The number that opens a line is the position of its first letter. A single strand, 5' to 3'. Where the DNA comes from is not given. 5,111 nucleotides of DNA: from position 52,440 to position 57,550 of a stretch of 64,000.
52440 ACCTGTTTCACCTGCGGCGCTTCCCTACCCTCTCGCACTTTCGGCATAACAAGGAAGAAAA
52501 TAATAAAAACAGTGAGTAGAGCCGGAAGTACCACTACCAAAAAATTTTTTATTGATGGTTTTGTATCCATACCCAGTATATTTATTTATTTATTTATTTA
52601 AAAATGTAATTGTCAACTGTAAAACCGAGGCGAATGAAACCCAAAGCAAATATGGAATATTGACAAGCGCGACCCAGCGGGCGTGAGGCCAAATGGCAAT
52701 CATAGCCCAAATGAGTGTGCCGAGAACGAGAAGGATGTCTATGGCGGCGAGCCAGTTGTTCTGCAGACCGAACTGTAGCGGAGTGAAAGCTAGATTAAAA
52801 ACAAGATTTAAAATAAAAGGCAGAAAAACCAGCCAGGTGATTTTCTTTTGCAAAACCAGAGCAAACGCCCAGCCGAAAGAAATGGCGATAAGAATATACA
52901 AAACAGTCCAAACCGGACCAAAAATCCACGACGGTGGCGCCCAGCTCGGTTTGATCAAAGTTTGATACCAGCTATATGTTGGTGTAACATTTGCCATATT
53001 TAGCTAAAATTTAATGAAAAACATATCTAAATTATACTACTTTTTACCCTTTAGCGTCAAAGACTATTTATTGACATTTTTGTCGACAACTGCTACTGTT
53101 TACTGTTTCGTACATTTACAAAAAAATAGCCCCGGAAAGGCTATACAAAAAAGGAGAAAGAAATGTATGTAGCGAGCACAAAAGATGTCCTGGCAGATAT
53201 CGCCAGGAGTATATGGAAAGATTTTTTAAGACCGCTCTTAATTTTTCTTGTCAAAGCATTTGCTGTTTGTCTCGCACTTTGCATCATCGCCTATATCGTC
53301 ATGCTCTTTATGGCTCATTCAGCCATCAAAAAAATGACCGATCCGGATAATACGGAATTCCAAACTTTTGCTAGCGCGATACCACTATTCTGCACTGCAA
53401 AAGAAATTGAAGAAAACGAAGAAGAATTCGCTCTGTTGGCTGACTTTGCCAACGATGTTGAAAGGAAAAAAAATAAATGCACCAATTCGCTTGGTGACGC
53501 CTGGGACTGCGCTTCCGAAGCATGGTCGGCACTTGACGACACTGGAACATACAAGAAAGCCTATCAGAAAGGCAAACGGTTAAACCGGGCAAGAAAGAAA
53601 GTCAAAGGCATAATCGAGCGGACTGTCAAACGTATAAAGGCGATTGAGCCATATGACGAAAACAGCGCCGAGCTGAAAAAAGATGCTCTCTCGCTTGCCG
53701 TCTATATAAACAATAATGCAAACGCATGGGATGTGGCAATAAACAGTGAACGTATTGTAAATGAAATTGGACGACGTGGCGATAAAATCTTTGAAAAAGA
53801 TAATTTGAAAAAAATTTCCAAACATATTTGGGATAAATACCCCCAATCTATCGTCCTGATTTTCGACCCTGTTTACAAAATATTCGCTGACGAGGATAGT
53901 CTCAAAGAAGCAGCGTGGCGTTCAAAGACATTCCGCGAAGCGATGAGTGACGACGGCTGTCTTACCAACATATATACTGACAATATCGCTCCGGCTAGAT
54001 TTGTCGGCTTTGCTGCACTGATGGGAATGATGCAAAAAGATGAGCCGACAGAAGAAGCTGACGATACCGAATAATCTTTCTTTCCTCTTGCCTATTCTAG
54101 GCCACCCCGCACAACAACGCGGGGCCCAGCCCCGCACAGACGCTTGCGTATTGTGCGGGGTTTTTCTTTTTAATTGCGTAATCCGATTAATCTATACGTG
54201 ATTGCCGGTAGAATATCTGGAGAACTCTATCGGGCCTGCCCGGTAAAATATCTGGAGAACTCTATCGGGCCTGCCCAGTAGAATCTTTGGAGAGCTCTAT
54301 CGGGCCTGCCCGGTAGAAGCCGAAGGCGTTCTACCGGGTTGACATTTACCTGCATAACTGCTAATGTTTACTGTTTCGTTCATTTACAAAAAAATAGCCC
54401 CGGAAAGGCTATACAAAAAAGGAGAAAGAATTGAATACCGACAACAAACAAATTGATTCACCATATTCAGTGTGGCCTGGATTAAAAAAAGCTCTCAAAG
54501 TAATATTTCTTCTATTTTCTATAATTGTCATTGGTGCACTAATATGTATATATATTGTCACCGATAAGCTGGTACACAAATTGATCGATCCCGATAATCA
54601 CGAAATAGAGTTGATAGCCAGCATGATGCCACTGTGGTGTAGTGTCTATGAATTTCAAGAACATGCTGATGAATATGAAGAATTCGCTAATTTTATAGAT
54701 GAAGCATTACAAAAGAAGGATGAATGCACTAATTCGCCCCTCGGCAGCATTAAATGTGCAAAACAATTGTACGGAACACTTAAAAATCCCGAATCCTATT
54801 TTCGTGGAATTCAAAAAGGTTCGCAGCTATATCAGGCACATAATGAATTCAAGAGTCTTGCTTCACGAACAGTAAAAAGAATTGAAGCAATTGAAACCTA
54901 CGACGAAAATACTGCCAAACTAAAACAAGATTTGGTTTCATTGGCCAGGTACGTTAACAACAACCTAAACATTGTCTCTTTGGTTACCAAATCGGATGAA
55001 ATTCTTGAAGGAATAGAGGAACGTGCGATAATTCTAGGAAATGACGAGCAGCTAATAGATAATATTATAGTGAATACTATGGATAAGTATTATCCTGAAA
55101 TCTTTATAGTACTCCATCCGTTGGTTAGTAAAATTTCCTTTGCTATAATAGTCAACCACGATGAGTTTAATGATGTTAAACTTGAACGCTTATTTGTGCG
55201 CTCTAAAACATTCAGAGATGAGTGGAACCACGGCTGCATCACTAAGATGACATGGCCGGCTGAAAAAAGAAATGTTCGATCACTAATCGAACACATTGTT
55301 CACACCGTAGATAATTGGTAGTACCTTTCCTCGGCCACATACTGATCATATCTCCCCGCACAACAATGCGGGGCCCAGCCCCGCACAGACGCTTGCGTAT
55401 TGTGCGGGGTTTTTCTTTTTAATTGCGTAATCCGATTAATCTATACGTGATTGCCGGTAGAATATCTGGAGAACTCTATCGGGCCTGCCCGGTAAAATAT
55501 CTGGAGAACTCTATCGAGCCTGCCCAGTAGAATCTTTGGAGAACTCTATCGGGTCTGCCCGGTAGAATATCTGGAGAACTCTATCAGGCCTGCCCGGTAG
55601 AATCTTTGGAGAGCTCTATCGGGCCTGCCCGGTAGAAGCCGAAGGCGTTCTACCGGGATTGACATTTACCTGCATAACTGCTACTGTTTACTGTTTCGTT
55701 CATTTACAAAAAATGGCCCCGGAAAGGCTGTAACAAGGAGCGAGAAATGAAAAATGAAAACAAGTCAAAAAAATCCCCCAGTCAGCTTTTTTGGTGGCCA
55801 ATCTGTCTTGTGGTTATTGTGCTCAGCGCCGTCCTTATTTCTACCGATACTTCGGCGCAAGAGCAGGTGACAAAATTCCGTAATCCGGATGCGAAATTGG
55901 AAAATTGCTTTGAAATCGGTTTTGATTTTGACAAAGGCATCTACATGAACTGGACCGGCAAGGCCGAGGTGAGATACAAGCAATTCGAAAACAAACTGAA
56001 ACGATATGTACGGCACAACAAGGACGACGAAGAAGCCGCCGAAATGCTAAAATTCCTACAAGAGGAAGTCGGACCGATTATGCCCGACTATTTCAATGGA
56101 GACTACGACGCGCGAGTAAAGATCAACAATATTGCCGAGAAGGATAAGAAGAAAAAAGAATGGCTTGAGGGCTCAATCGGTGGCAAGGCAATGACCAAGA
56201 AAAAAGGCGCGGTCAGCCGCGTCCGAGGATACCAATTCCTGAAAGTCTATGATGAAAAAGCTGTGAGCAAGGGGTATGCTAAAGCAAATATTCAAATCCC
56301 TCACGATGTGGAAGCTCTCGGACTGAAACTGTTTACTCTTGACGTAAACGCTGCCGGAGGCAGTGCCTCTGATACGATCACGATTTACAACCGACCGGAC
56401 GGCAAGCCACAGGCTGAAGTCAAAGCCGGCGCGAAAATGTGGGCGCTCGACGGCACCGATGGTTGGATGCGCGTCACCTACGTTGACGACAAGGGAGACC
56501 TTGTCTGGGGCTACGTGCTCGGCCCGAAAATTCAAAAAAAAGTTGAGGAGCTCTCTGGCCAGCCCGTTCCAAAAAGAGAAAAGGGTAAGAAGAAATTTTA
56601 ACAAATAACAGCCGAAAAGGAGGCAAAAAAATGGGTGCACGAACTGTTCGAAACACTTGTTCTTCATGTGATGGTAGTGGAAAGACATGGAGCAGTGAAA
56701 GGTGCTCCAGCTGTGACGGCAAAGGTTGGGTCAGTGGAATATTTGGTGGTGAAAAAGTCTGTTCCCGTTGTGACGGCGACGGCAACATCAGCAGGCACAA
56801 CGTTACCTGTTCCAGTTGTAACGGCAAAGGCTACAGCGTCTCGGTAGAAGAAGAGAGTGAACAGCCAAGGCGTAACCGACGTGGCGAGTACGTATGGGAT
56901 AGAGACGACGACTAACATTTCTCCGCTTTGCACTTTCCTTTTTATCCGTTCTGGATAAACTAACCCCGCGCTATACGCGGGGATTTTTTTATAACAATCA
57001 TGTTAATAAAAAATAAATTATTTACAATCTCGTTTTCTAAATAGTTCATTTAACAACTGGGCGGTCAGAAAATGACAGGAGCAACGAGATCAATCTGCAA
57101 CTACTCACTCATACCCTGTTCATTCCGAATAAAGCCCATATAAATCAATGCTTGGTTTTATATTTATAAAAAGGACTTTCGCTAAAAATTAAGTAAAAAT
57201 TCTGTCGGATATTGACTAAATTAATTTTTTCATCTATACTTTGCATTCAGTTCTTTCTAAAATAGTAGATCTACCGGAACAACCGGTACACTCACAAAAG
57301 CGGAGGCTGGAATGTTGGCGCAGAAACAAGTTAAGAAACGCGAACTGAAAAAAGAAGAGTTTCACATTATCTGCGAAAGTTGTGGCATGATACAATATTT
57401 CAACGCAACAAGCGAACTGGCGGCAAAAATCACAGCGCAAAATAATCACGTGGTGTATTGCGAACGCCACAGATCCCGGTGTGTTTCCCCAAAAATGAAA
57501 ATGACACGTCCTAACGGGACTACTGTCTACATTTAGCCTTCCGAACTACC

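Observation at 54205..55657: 35-bp tandem repeat arrays (x3 and x5) ending in a palindrome directly abutting the -35 box; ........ half-site shared with another promoter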

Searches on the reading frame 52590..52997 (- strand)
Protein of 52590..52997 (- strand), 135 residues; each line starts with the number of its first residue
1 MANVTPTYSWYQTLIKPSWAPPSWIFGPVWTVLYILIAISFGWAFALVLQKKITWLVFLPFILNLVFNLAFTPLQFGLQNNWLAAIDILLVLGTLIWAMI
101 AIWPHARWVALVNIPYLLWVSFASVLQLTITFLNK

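Call 11: search_protein_families(library=pfam, proteins=[window:52590-52997:-], max_evalue=0.01)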
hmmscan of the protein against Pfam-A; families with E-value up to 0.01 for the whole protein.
window:52590-52997:- (135 aa): 1 family
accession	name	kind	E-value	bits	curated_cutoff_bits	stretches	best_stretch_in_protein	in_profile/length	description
PF03073.20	TspO_MBR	-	2.5e-30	105.6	24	1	7-130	20-143/145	TspO/MBR family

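Call 70: find_encoding_contigs(protein=window:52590-52997:-, flank=3000, max_places=6)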
Protein window:52590-52997:- (135 aa): 2 contigs read that carry it; 2 places shown.
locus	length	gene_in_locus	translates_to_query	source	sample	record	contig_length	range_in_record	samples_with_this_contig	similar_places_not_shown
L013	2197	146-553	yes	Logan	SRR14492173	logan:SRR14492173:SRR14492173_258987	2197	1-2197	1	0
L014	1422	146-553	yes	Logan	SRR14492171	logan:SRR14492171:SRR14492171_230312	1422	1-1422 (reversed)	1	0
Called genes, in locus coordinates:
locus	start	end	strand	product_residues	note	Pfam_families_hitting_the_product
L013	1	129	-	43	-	?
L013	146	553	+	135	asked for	PF03073:TspO_MBR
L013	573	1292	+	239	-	-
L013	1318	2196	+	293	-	?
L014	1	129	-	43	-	?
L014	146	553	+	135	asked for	PF03073:TspO_MBR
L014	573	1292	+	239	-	-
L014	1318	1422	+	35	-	?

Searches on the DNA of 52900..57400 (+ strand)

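Call 73: search_rna_families(source=window, start=52900, end=57400, threshold=evalue, max_evalue=1)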
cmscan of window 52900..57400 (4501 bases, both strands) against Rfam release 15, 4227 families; matches with E-value up to 1: 6.
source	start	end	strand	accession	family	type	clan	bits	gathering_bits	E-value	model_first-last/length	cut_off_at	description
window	56952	57098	-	RF02073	STnc260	Gene; sRNA;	-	29.4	100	0.19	1-176/176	no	Salmonella enterica sRNA STnc260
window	56900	56992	-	RF00516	ylbH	Cis-reg; leader;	-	23.6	50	0.055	1-122/122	no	ylbH leader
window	56934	56990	+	RF02278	Betaproteobacteria_toxic_sRNA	Gene; sRNA;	-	22.3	50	0.29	1-64/64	no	Betaproteobacteria toxic small RNA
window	54014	54085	+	RF00277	SNORD49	Gene; snRNA; snoRNA; CD-box;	CL00062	20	37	0.2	1-71/71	no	Small nucleolar RNA SNORD49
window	54086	54168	+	RF02837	anti-hemB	Gene; sRNA;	-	19.8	49.5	0.28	1-81/81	no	Burkholderia RNA 7 (anti-hemB)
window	56936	56990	+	RF02837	anti-hemB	Gene; sRNA;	-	18.1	49.5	0.81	1-81/81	no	Burkholderia RNA 7 (anti-hemB)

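Call 75: search_dna_similar(query=window:55354-55746:+, collection=phages, mode=distant, max_evalue=0.01, max_rows=10)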
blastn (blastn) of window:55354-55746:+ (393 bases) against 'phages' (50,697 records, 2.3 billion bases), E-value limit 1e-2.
No match.

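Call 76: search_dna_similar(query=window:55354-55746:+, collection=plasmids, mode=distant, max_evalue=0.01, max_rows=10)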
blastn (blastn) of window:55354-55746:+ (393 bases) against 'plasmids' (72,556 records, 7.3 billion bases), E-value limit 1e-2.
No match.

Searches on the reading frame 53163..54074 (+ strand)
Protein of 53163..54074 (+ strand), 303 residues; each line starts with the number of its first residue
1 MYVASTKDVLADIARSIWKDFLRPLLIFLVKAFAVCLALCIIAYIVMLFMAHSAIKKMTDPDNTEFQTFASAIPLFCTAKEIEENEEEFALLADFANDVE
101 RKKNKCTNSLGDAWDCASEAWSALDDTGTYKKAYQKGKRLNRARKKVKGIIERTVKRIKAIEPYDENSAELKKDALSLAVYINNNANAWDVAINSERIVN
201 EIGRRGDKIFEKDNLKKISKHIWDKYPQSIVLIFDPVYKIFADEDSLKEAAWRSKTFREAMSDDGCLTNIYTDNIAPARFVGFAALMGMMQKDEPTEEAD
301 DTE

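Call 11: search_protein_families(library=pfam, proteins=[window:53163-54074:+], max_evalue=0.01)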
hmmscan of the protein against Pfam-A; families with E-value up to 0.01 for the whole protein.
window:53163-54074:+ (303 aa): 0 families

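Call 21: list_cluster_members(proteins=[P0001, window:53163-54074:+, window:55747-56601:+, window:61003-61575:+, window:52590-52997:-, window:56631-56915:+])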
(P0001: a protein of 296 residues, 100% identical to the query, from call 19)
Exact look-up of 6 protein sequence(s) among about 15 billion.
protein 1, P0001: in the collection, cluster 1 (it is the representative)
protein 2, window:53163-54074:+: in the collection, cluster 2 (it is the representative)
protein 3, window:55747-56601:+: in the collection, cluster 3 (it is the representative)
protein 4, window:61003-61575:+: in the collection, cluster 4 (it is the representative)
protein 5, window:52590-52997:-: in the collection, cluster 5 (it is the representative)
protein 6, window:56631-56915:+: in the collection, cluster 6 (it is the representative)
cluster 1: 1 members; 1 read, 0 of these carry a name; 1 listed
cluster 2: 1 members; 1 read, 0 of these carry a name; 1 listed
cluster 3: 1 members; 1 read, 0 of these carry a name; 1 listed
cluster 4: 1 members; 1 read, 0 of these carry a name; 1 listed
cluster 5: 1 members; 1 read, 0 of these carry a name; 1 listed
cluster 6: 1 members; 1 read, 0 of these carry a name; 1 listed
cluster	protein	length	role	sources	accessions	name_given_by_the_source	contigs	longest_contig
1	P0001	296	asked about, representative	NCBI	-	-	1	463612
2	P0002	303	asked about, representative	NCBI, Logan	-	-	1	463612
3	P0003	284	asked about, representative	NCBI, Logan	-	-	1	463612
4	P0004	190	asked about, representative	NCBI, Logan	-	-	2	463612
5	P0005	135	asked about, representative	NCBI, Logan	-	-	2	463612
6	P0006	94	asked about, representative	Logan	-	-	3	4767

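Call 29: find_encoding_contigs(protein=window:53163-54074:+, flank=6000, max_places=10)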
Protein window:53163-54074:+ (303 aa): 1 contig read that carries it; 1 place shown.
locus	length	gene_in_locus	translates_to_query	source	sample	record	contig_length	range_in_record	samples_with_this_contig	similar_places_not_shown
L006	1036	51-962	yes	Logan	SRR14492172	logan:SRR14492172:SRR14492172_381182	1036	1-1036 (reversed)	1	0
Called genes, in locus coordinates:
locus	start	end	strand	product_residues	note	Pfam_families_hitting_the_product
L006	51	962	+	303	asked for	-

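Call 39: search_protein_families(library=phrogs, proteins=[window:53163-54074:+], max_evalue=0.01)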
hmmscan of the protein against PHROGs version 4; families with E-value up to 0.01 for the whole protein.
window:53163-54074:+ (303 aa): 0 families

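Call 40: search_protein_families(library=ncbifam, proteins=[window:53163-54074:+], max_evalue=0.01)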
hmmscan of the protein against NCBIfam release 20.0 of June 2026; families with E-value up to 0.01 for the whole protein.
window:53163-54074:+ (303 aa): 1 family
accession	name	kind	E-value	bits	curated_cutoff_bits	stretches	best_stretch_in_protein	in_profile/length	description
TIGR02978.1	phageshock_pspC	equivalog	0.0025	17.7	104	0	26-74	33-81/121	envelope stress response membrane protein PspC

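Call 120: search_protein_families(library=padloc, proteins=[window:53163-54074:+], max_evalue=0.01)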
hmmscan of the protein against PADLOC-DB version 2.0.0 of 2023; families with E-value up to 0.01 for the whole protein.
window:53163-54074:+ (303 aa): 0 families

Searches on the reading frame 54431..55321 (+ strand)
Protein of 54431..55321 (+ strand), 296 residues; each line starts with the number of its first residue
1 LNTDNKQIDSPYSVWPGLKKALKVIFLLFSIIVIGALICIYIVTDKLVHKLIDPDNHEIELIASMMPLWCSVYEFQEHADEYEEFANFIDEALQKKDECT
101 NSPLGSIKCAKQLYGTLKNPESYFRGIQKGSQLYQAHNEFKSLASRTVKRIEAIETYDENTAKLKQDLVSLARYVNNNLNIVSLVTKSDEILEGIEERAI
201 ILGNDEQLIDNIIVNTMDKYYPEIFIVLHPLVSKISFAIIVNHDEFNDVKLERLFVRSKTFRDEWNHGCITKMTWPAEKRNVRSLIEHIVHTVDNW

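Call 11: search_protein_families(library=pfam, proteins=[window:54431-55321:+], max_evalue=0.01)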
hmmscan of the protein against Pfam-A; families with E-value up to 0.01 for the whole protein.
window:54431-55321:+ (296 aa): 0 families

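Call 16: find_encoding_contigs(protein=window:54431-55321:+, flank=4000, max_places=10)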
Protein window:54431-55321:+ (296 aa): no gene with exactly this product is on record in the collection.

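Call 19: find_homologous_proteins(query=window:54431-55321:+)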
Query window:54431-55321:+ (296 aa): 1 proteins with E <= 0.001 among 1374 candidates.
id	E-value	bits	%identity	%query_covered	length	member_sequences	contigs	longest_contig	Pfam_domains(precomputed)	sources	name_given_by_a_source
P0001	1.6e-195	666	100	100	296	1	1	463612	-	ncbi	-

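Call 20: find_encoding_contigs(protein=P0001, flank=2000, max_places=5)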
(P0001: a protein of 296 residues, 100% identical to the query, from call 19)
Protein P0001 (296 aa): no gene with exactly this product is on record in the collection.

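Call 39: search_protein_families(library=phrogs, proteins=[window:54431-55321:+], max_evalue=0.01)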
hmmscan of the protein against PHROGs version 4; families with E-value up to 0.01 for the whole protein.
window:54431-55321:+ (296 aa): 0 families

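Call 40: search_protein_families(library=ncbifam, proteins=[window:54431-55321:+], max_evalue=0.01)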
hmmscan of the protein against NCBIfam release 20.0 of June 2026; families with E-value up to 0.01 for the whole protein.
window:54431-55321:+ (296 aa): 1 family
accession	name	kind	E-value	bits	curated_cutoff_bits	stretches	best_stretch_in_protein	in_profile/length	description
NF007671.0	PRK10345.1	equivalog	0.0062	16.3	227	1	133-192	79-137/210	PhoP regulatory network protein YrbL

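Call 46: search_protein_representatives(alignment_id=A2)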
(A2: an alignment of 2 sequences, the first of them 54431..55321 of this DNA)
Query: 2 sequences, 314 profile positions. Proteins with E-value up to 0.001 (for the whole library): 17; up to 1e-10: 11; up to 1e-30: 7. The best 17 are listed.
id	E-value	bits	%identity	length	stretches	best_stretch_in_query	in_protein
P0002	2.0e-169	579.1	-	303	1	1-314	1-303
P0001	1.4e-164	563.2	-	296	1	5-314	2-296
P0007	4.3e-54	200.2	-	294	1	19-298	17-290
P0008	2.8e-50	187.7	-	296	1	16-280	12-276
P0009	2.4e-44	168.2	-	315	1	10-298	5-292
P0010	6.4e-44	166.8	-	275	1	34-284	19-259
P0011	2.7e-39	151.6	-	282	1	20-280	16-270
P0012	5.7e-30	121.0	-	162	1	16-153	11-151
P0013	1.2e-23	100.2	-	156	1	153-299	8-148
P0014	2.9e-21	92.3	-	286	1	25-280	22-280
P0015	2.4e-18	82.8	-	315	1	29-279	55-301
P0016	4.1e-09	52.5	-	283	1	27-296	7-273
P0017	6.1e-09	51.9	-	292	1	30-278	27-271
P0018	9.6e-08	47.9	-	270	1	28-279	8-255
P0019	1.2e-06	44.3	-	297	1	35-179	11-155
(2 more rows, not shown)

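Call 47: find_encoding_contigs(protein=P0007, flank=5000, max_places=6)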
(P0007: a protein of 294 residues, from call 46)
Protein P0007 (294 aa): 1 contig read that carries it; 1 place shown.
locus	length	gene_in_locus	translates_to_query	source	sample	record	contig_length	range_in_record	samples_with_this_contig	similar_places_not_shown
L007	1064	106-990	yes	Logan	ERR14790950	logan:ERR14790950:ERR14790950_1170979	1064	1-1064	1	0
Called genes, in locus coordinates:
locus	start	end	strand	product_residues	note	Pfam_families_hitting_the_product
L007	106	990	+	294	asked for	-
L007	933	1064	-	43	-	?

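Call 50: find_encoding_contigs(protein=P0008, flank=6000, max_places=6)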
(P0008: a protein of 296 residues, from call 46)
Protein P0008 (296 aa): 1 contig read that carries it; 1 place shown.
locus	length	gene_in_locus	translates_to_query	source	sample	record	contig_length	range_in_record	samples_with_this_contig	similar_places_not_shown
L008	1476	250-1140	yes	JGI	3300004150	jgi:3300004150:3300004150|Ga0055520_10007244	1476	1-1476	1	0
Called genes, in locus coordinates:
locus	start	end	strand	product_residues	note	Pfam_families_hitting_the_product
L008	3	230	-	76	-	?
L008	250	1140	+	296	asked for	-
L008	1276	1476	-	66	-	?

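Call 51: find_encoding_contigs(protein=P0009, flank=6000, max_places=6)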
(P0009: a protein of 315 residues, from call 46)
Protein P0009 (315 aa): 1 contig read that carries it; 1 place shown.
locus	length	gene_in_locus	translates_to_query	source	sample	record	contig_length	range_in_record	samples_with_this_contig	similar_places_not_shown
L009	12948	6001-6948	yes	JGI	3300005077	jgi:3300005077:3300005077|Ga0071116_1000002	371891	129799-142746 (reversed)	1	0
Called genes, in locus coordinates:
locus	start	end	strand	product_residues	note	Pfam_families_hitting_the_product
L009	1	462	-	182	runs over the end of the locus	-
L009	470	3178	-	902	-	PF20464:MmeI_N, PF20465:MmeI_hel, PF20473:MmeI_Mtase, PF07669:Eco57I, PF20466:MmeI_TRD, PF20467:MmeI_C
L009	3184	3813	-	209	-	PF08378:NERD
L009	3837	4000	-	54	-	-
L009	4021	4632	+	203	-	-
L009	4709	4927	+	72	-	-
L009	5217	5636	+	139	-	-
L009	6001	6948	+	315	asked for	-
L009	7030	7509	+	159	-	-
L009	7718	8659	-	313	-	-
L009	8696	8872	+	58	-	-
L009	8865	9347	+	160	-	-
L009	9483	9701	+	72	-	-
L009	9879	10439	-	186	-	-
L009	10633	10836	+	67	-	PF00313:CSD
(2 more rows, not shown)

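Call 59: find_related_loci(query=A4, collection=genome_contigs, flank=3000)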
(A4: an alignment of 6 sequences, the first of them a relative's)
Query A4 (296 aa) in genome_contigs; peptide patterns used: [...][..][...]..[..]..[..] (x = any residue, [..] = any of these).
97 stretches matched a pattern; 1 encode a relative of the query (tblastn E <= 1e-3); 1 distinct loci.
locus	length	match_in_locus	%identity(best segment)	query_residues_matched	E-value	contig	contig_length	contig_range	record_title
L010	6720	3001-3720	33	20-270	7e-42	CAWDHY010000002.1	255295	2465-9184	MAG: Candidatus Magasanikbacteria bacterium isolate MFD04716.bin.1.125 genome assembly, contig: contig_21410, whole geno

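Call 60: find_related_loci(query=A4, collection=metagenome_contigs, flank=3000)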
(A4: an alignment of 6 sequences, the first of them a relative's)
Query A4 (296 aa) in metagenome_contigs; peptide patterns used: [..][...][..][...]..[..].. (x = any residue, [..] = any of these).
96 stretches matched a pattern; 2 encode a relative of the query (tblastn E <= 1e-3); 2 distinct loci.
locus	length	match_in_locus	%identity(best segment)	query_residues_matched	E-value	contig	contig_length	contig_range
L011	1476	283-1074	32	13-271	2e-46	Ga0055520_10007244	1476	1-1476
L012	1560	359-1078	33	24-273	3e-43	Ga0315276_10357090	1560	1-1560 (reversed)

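Call 120: search_protein_families(library=padloc, proteins=[window:54431-55321:+], max_evalue=0.01)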
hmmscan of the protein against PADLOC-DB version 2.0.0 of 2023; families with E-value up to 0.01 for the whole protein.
window:54431-55321:+ (296 aa): 0 families
